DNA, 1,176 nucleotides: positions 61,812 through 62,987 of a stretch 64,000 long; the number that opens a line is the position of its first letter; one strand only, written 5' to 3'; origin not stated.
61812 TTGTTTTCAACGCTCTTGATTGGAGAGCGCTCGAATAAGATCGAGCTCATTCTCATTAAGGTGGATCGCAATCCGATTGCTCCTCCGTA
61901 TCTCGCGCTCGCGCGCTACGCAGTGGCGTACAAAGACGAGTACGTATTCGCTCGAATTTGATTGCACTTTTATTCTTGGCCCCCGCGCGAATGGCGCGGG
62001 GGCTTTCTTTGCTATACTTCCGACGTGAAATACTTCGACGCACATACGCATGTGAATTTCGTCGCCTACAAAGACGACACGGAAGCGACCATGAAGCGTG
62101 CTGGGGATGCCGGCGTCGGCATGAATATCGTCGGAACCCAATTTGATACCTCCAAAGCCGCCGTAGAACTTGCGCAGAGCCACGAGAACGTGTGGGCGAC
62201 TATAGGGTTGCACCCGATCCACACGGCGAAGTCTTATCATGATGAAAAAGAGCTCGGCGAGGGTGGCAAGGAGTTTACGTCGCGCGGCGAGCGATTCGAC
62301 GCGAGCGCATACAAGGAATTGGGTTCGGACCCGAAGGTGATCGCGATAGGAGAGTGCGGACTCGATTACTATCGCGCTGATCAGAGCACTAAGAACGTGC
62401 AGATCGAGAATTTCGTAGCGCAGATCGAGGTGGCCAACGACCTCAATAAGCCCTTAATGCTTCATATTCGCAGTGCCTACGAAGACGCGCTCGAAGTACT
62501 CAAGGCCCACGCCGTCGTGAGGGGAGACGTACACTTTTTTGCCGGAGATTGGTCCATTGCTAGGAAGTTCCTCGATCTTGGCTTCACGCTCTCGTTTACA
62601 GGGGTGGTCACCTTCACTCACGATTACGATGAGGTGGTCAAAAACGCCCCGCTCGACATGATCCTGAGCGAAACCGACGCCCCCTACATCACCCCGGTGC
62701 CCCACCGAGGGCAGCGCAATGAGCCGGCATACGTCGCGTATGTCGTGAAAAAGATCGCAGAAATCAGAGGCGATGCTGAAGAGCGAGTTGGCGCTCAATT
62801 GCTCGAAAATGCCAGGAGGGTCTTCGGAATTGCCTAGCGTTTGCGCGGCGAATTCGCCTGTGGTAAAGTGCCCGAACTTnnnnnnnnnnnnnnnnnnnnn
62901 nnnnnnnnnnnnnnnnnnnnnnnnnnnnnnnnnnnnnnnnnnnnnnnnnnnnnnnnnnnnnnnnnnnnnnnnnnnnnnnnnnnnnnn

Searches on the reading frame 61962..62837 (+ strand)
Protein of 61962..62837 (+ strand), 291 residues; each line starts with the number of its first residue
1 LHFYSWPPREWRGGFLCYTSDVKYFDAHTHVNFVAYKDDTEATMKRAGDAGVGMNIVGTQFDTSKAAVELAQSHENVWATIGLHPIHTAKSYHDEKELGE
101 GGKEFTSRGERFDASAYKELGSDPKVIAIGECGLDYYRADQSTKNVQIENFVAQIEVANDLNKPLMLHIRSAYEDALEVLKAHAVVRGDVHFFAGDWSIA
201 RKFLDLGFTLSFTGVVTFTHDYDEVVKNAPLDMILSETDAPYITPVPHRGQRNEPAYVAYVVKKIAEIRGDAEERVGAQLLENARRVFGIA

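Call 47: search_protein_families(library=pfam, proteins=[window:61962-62837:+], max_evalue=0.0001)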
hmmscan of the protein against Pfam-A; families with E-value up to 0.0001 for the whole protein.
window:61962-62837:+ (291 aa): 1 family
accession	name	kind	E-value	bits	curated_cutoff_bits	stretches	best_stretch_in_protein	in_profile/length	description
PF01026.27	TatD_DNase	-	7.4e-73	245.5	27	1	25-289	1-253/253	TatD related DNase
